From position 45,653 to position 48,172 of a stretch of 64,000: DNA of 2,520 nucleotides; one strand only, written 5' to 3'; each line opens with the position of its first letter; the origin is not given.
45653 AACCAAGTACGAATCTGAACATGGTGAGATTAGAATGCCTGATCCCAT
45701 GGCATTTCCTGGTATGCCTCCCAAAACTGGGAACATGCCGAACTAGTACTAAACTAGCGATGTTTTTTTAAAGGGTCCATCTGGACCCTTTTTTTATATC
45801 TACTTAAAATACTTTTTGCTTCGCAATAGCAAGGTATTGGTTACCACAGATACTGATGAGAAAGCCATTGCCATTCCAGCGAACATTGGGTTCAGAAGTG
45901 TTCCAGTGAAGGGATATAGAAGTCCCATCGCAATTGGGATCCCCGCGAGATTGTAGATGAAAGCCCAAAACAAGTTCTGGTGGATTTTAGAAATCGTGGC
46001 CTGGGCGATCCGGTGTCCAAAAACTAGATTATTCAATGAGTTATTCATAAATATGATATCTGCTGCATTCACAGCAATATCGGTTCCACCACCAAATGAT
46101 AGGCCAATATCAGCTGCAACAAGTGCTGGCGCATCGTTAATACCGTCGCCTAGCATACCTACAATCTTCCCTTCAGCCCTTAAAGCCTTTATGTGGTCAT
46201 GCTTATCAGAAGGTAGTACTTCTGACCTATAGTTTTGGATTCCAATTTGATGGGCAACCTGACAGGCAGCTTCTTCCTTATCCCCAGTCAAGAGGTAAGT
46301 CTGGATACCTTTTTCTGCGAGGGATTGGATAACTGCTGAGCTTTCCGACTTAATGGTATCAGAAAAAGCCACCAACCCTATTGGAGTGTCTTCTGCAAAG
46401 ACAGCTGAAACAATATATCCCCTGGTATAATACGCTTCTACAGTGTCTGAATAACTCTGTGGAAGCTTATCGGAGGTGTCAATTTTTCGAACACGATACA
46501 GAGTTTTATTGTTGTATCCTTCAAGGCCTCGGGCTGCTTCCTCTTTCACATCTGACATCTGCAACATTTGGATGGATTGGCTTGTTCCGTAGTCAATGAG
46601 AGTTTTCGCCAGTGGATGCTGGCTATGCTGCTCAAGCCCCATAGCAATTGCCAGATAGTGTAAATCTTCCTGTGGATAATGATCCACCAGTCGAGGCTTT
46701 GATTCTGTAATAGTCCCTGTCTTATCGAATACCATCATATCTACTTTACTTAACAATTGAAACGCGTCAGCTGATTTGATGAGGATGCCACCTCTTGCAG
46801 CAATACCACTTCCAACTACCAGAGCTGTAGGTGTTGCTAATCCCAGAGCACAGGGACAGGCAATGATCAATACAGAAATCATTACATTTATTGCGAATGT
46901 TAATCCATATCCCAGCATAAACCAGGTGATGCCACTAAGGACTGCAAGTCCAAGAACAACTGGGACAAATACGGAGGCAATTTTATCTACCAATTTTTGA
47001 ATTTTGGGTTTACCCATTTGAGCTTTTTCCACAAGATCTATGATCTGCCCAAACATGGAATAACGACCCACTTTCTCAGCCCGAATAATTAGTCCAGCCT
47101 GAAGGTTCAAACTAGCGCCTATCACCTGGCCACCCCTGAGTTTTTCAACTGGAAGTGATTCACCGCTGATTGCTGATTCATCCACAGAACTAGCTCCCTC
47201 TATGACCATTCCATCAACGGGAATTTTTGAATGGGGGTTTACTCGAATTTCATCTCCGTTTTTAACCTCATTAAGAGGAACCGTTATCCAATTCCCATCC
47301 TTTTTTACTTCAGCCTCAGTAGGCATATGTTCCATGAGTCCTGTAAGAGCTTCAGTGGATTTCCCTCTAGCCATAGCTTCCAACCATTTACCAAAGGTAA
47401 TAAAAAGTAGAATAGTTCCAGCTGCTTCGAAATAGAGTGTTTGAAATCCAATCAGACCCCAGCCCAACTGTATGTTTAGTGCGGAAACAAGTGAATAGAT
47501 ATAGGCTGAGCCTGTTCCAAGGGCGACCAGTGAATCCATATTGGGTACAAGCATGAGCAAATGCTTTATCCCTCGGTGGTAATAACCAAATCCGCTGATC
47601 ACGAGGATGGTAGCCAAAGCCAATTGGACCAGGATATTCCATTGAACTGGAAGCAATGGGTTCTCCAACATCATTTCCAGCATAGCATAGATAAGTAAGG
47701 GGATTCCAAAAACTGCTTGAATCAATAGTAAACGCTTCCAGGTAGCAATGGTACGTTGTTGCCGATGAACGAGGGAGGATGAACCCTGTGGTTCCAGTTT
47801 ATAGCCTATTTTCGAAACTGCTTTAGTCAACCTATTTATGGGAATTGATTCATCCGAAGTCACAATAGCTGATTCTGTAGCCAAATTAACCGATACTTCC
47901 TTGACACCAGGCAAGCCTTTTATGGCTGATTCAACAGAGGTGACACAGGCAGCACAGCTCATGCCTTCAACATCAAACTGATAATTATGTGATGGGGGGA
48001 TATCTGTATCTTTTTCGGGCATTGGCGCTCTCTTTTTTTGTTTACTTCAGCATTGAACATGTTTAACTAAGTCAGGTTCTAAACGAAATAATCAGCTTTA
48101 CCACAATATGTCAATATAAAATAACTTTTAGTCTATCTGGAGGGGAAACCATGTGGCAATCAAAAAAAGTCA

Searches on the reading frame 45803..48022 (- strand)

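Call 42: search_protein_families(library=pfam, proteins=[window:45803-48022:-], max_evalue=0.001)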
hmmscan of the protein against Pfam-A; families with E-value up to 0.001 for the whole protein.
window:45803-48022:- (740 aa): 3 families
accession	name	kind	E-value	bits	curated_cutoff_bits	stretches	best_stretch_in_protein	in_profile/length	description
PF00122.25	E1-E2_ATPase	-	1.3e-52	178.4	28.1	1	233-410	3-180/181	E1-E2 ATPase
PF00702.32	Hydrolase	-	1.3e-24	88.1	26.4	1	429-638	3-191/191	haloacid dehalogenase-like hydrolase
PF00403.32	HMA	-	1.9e-17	63.8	24.8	1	16-75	2-62/62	Heavy-metal-associated domain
